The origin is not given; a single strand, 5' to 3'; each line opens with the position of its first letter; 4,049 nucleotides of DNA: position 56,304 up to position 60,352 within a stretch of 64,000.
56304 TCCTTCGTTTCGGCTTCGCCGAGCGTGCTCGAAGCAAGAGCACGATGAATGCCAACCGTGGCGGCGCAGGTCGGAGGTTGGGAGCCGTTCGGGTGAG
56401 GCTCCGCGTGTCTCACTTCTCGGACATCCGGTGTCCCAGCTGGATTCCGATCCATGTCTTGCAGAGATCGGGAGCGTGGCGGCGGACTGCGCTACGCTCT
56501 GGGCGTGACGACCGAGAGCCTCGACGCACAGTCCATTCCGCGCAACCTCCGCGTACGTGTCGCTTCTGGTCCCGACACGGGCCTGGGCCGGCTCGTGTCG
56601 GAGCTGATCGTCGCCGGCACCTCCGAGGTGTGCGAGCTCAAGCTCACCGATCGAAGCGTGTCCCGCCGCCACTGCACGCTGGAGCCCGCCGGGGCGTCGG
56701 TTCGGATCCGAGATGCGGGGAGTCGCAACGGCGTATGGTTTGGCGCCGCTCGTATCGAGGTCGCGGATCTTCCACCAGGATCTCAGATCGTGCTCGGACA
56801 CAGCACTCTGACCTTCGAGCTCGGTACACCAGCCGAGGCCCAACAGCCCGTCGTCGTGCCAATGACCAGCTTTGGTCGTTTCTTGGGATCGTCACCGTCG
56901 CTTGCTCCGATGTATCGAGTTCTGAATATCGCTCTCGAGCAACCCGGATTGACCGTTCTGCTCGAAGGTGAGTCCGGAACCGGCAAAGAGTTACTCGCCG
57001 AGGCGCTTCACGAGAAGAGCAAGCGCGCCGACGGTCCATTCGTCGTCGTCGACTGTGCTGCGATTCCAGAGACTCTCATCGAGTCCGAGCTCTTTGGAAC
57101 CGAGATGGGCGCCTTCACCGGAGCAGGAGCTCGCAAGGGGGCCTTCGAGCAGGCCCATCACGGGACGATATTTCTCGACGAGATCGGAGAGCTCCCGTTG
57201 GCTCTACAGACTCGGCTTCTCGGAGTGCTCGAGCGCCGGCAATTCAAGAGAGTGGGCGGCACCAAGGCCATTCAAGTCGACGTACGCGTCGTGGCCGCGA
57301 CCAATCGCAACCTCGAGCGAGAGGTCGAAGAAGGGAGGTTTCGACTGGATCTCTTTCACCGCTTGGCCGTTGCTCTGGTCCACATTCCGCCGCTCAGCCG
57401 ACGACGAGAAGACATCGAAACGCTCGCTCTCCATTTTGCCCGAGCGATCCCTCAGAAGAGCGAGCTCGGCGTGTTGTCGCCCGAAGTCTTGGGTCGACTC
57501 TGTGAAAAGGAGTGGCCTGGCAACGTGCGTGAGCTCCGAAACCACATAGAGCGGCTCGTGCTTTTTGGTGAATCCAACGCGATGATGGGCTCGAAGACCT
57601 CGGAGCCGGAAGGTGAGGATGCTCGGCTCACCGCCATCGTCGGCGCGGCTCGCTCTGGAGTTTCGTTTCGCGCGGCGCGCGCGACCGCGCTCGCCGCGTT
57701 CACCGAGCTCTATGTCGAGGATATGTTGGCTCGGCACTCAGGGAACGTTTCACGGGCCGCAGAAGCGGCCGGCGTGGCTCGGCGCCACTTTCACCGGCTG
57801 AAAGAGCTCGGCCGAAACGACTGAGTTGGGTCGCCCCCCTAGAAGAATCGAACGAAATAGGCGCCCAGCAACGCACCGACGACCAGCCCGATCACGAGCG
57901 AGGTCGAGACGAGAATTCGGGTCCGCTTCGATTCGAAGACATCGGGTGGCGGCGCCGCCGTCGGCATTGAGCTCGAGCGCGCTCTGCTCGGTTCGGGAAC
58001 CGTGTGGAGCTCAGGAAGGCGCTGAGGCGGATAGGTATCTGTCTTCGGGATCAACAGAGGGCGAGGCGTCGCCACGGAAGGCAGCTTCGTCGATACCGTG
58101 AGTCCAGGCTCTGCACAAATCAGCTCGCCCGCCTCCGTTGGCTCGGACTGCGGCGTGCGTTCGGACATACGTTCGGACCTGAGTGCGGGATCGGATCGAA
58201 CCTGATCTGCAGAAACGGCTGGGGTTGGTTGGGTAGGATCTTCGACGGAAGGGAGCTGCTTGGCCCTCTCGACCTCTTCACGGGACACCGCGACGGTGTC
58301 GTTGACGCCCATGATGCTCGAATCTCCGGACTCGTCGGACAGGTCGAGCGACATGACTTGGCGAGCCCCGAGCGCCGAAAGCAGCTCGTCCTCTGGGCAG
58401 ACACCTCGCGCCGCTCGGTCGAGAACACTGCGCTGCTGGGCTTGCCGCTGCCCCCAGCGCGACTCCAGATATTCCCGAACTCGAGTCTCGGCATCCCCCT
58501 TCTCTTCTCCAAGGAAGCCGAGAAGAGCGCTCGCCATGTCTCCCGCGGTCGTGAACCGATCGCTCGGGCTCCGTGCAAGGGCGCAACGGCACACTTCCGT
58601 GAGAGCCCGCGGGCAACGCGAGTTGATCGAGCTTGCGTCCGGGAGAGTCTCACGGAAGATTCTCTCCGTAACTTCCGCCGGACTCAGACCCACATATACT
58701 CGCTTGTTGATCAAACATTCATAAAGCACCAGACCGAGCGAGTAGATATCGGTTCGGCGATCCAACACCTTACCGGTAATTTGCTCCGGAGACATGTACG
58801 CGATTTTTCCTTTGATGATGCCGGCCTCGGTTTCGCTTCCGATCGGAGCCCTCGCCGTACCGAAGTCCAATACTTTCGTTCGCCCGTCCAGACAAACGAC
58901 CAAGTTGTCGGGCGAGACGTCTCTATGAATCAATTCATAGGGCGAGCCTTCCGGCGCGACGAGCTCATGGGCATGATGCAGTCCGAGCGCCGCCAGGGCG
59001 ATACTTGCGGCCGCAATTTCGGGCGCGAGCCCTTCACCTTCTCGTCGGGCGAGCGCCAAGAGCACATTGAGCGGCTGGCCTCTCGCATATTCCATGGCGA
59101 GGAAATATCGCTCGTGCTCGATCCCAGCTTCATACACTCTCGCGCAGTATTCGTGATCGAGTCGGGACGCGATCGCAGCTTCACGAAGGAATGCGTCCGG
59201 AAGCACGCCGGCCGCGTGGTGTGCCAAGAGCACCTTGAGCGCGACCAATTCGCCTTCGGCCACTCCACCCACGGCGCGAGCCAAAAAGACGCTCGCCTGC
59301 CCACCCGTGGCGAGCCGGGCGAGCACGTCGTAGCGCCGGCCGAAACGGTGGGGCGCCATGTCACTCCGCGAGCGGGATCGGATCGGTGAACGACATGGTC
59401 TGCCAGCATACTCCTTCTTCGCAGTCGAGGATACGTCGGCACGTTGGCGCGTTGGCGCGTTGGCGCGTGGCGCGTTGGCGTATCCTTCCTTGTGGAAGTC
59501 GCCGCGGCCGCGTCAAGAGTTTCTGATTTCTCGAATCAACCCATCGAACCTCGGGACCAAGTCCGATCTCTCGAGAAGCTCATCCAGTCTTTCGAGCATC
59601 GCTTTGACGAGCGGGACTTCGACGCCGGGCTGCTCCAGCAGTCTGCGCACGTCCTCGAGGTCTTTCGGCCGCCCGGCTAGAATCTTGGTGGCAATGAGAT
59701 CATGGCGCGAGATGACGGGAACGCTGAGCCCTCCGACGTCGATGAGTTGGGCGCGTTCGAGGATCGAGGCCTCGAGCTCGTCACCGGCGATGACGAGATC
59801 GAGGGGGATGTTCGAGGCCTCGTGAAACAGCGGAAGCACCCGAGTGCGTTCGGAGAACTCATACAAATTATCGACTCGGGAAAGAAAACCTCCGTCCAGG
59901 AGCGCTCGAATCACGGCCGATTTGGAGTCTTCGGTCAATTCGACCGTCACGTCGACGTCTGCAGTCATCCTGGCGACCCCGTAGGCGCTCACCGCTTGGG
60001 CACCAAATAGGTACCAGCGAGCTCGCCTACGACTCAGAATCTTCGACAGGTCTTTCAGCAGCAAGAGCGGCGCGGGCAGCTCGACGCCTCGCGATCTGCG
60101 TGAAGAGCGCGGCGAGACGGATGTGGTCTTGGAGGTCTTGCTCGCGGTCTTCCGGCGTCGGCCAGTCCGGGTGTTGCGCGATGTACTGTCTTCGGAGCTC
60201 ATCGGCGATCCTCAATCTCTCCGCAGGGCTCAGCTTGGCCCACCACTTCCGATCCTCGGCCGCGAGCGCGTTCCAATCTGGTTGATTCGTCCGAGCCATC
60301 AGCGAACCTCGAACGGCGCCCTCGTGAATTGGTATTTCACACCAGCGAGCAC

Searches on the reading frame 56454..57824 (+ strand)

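Call 28: search_protein_families(library=pfam, proteins=[window:56454-57824:+], max_evalue=0.0001)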
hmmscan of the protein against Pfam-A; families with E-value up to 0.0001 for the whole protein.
window:56454-57824:+ (456 aa): 9 families
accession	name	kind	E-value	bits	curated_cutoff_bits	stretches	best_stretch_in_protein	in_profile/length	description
PF00158.32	Sigma54_activat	-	1e-63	214.5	20.2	1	145-307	3-165/168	Sigma-54 interaction domain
PF14532.12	Sigma54_activ_2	-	2.8e-19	70.2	25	1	144-314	1-138/138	Sigma-54 interaction domain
PF25601.1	AAA_lid_14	-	6e-15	55.3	27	1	316-375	2-63/87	AAA+ ATPase lid domain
PF16697.10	Yop-YscD_cpl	-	9.3e-12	45.5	33.2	1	35-121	1-90/94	Inner membrane component of T3SS, cytoplasmic domain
PF00498.31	FHA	-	3.2e-11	43.9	20.7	1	53-115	2-67/67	FHA domain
PF07728.20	AAA_5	-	7e-08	33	22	1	168-291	2-128/139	AAA domain (dynein-related subfamily)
PF07724.20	AAA_2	-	7.3e-06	26.5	27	1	166-349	4-163/166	AAA domain (Cdc48 subfamily)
PF01078.27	Mg_chelatase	-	2.1e-05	24.5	20.3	0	223-284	94-157/207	Magnesium chelatase, subunit ChlI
PF00004.35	AAA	-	6.7e-05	23.8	21.2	0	168-295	1-122/131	ATPase family associated with various cellular activities (AAA)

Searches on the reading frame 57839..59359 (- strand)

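Call 28: search_protein_families(library=pfam, proteins=[window:57839-59359:-], max_evalue=0.0001)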
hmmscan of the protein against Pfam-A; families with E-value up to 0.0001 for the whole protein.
window:57839-59359:- (506 aa): 2 families
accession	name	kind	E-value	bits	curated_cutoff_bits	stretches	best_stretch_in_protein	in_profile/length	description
PF00069.31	Pkinase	-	2.2e-29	103.1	31.7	1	11-271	2-254/263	Protein kinase domain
PF07714.23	PK_Tyr_Ser-Thr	-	4.9e-21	75.6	23.1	1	14-270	5-250/258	Protein tyrosine and serine/threonine kinase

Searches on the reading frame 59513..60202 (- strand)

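Call 28: search_protein_families(library=pfam, proteins=[window:59513-60202:-], max_evalue=0.0001)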
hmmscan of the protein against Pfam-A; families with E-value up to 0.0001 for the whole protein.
window:59513-60202:- (229 aa): 2 families
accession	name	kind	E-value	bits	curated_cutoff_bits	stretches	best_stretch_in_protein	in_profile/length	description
PF08843.17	AbiEii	-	2.6e-07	31.3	22.5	1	59-207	11-187/238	Nucleotidyl transferase AbiEii toxin, Type IV TA system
PF19502.5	DUF6036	-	1.6e-06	28.5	23.6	1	61-204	20-134/164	Nucleotidyltransferase of unknown function (DUF6036)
